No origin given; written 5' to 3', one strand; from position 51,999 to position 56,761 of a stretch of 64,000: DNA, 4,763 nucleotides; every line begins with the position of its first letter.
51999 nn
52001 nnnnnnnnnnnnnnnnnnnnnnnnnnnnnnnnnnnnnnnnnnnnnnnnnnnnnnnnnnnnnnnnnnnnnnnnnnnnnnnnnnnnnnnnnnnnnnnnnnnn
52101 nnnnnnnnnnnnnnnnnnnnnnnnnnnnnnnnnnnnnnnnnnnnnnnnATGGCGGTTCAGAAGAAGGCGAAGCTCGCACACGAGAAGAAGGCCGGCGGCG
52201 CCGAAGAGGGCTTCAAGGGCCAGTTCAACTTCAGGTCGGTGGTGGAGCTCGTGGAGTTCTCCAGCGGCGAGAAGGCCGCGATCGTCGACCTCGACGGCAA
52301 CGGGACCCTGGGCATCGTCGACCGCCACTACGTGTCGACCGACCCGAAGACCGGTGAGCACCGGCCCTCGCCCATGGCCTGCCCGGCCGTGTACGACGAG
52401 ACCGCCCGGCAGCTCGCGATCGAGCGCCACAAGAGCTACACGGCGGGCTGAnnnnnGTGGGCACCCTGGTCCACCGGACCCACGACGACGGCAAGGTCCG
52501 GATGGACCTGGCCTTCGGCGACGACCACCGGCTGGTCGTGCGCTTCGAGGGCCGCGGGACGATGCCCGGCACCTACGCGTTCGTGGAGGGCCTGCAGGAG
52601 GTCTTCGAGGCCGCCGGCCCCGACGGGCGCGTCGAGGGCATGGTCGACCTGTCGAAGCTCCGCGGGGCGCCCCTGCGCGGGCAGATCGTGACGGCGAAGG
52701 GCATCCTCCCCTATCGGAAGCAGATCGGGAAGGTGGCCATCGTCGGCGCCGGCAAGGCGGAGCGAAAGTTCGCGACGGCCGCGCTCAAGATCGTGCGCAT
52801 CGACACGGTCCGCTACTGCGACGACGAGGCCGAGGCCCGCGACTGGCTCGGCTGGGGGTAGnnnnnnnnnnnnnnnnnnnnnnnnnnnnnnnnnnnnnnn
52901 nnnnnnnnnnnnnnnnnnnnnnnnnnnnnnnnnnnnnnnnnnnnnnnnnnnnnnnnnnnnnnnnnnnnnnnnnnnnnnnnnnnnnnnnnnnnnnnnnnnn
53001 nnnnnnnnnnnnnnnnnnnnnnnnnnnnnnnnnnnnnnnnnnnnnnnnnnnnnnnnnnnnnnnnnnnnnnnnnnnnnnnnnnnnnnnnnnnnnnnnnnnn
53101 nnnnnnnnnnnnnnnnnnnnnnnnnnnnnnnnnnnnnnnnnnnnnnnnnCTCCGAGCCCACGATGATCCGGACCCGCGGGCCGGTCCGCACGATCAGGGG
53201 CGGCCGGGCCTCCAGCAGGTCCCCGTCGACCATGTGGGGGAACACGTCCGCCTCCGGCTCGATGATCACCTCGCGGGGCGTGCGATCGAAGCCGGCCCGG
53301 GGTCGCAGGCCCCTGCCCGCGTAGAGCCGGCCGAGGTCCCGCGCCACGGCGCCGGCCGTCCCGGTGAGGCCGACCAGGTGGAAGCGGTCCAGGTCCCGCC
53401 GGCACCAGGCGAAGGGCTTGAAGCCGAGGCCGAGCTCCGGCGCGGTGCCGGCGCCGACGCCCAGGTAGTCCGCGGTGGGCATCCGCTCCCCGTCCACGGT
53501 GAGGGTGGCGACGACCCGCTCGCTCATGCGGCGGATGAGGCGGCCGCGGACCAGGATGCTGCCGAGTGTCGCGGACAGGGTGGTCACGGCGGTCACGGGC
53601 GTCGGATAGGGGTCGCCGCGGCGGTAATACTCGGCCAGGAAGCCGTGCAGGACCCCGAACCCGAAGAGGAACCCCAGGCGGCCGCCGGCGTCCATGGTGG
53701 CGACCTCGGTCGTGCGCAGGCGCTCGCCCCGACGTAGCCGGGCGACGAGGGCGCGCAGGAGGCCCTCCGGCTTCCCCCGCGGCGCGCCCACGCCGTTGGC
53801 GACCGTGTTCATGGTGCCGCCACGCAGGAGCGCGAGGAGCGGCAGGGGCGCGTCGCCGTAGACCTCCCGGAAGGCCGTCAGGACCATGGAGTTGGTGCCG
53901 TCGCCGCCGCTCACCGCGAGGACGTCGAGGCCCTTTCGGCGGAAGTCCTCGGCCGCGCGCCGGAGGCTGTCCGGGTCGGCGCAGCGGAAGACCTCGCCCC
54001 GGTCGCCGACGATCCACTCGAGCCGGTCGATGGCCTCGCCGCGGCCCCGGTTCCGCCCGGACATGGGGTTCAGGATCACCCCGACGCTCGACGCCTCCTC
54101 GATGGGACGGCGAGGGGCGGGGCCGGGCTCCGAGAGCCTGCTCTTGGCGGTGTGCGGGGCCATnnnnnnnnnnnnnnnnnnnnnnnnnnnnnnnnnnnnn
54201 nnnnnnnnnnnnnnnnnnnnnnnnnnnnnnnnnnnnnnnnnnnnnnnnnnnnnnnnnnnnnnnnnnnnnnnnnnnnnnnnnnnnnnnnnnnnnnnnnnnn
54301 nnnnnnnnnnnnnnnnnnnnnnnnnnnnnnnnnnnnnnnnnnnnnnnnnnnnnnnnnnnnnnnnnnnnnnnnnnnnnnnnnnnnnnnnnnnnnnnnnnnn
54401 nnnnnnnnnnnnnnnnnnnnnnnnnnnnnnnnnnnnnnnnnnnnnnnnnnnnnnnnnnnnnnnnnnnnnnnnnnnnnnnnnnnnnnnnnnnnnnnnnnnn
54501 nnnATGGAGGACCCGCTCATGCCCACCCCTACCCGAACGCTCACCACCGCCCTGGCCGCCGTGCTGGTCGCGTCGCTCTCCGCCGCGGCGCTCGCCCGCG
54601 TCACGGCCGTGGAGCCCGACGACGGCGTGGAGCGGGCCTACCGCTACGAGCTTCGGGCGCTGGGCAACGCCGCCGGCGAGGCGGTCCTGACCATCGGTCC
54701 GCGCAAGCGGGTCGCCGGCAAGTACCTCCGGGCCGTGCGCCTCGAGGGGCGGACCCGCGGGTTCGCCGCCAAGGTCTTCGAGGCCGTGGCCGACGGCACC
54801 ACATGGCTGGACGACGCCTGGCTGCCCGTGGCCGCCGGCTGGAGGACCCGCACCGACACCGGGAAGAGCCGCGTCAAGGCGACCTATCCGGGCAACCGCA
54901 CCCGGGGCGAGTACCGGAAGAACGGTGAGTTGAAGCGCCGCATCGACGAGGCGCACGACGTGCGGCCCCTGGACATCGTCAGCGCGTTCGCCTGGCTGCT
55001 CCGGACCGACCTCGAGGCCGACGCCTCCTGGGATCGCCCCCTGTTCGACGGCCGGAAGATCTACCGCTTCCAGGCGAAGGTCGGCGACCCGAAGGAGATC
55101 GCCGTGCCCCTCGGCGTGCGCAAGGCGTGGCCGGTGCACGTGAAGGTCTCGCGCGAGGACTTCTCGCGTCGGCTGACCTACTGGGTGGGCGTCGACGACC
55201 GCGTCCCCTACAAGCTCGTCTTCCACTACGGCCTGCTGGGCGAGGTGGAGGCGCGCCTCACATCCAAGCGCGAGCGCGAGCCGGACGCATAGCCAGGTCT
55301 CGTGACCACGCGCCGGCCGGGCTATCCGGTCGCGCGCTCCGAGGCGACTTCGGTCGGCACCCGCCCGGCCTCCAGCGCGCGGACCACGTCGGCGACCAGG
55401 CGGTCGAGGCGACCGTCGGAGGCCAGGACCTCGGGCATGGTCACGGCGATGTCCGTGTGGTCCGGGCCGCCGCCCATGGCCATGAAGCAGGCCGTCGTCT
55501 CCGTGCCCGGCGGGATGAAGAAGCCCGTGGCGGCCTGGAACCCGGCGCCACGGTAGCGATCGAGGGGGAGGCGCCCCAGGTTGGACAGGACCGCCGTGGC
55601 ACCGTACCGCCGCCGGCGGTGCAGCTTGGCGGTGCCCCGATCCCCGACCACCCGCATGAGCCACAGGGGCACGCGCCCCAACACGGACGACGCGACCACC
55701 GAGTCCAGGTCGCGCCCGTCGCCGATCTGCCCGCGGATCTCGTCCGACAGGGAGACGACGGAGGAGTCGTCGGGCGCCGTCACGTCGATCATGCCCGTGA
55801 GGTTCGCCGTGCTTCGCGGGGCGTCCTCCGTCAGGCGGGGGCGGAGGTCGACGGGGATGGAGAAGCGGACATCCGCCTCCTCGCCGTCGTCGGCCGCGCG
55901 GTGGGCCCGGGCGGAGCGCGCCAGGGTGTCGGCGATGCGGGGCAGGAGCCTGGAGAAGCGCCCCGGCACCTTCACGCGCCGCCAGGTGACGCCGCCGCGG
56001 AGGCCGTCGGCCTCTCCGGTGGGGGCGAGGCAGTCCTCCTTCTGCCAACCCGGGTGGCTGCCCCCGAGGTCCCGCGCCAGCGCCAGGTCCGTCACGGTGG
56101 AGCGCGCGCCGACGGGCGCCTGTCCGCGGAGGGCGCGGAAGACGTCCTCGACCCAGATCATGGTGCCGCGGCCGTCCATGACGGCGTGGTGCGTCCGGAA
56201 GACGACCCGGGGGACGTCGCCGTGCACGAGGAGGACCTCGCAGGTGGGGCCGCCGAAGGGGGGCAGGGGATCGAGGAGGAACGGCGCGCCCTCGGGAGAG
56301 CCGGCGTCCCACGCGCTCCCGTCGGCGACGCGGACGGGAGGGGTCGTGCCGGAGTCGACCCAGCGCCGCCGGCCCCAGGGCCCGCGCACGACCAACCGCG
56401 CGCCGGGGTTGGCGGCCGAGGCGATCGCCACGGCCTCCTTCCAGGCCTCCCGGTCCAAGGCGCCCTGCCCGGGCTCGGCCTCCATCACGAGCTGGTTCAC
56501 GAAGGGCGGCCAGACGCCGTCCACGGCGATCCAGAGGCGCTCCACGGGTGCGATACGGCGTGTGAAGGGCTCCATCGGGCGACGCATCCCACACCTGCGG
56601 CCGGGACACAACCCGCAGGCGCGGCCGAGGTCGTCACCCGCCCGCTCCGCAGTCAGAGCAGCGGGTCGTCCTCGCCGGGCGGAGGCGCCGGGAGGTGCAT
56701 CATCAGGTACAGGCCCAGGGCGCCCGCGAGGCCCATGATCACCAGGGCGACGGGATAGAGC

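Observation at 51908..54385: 2.4-kb three-gene cassette bounded by inverted 145-nt repeats (R2) and internally carrying an R1 element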

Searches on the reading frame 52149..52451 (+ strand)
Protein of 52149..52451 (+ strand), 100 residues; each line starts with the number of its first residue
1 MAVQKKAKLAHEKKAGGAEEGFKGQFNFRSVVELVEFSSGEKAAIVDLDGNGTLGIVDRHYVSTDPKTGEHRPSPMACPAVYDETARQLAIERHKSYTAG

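Call 11: search_protein_families(library=pfam, proteins=[window:52149-52448:+])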
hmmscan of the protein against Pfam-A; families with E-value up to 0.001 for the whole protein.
window:52149-52448:+ (100 aa): 0 families

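Call 20: find_encoding_contigs(protein=window:52149-52451:+, flank=10000, max_places=6)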
Protein window:52149-52451:+ (100 aa): no gene with exactly this product is on record in the collection.

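Call 70: search_protein_families(library=ncbifam, proteins=[window:52149-52448:+], max_evalue=0.01)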
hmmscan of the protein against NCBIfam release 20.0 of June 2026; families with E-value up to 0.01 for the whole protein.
window:52149-52448:+ (100 aa): 0 families

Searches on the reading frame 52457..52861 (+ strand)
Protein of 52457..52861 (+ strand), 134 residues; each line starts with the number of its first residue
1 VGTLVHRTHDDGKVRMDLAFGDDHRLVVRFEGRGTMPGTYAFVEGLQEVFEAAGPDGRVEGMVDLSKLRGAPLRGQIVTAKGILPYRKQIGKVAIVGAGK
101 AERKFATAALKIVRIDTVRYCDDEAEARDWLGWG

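Call 11: search_protein_families(library=pfam, proteins=[window:52457-52858:+])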
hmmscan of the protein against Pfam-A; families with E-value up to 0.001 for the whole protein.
window:52457-52858:+ (134 aa): 1 family
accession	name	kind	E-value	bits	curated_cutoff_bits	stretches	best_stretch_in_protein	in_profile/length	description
PF11964.13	SpoIIAA-like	-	9.1e-08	33.2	25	1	26-131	2-105/106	SpoIIAA-like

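Call 12: find_encoding_contigs(protein=window:52457-52861:+, flank=10000, max_places=6)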
Protein window:52457-52861:+ (134 aa): no gene with exactly this product is on record in the collection.

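Call 70: search_protein_families(library=ncbifam, proteins=[window:52457-52858:+], max_evalue=0.01)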
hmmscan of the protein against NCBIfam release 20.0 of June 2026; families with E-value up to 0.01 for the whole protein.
window:52457-52858:+ (134 aa): 0 families

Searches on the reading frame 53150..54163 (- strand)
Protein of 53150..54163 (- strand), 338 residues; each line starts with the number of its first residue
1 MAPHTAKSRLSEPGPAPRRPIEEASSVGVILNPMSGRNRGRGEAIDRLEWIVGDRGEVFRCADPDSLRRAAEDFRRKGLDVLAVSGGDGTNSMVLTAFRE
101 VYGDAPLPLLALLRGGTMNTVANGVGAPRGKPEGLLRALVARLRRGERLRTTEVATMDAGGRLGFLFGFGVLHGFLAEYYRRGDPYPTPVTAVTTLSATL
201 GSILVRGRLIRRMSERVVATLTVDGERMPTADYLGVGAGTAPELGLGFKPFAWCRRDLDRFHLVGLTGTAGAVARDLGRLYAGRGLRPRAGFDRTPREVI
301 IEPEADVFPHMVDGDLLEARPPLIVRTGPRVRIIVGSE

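Call 11: search_protein_families(library=pfam, proteins=[window:53150-54163:-])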
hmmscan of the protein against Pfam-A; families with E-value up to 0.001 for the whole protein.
window:53150-54163:- (338 aa): 1 family
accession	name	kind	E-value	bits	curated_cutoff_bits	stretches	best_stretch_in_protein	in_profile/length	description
PF00781.29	DAGK_cat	-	3.1e-13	49.9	23.6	1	27-142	2-115/125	Diacylglycerol kinase catalytic domain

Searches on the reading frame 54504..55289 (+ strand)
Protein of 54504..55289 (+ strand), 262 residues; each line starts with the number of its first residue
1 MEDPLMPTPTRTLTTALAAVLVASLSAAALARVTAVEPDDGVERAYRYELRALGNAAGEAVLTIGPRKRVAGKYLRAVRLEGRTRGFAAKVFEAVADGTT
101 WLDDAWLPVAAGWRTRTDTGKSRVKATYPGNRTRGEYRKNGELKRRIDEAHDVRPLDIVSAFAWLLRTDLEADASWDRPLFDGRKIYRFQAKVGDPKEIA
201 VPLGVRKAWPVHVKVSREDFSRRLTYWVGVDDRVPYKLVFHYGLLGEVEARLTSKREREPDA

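Call 11: search_protein_families(library=pfam, proteins=[window:54504-55289:+])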
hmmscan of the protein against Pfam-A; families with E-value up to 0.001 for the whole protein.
window:54504-55289:+ (262 aa): 1 family
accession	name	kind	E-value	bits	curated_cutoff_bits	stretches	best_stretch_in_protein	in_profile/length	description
PF11306.15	DUF3108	-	5.3e-18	66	26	1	48-252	2-208/209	Protein of unknown function (DUF3108)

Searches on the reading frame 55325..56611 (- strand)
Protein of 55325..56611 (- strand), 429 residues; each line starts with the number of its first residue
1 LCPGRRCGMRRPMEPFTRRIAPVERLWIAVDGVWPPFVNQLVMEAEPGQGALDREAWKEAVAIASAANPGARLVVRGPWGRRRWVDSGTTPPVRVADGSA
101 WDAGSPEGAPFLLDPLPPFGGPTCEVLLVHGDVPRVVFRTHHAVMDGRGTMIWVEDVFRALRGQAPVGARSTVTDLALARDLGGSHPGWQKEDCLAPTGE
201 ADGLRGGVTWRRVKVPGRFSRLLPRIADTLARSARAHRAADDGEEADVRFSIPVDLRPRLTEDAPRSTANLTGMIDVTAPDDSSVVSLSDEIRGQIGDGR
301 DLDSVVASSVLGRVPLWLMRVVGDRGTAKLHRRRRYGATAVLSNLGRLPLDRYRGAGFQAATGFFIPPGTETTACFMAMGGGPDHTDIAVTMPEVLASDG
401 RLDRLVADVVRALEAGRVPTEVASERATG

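Call 11: search_protein_families(library=pfam, proteins=[window:55325-56611:-])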
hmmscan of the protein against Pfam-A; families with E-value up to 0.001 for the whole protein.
window:55325-56611:- (429 aa): 1 family
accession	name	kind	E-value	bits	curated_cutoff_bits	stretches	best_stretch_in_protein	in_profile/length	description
PF16911.10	PapA_C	-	5.9e-06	26.3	30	1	234-349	40-147/203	Phthiocerol/phthiodiolone dimycocerosyl transferase C-terminus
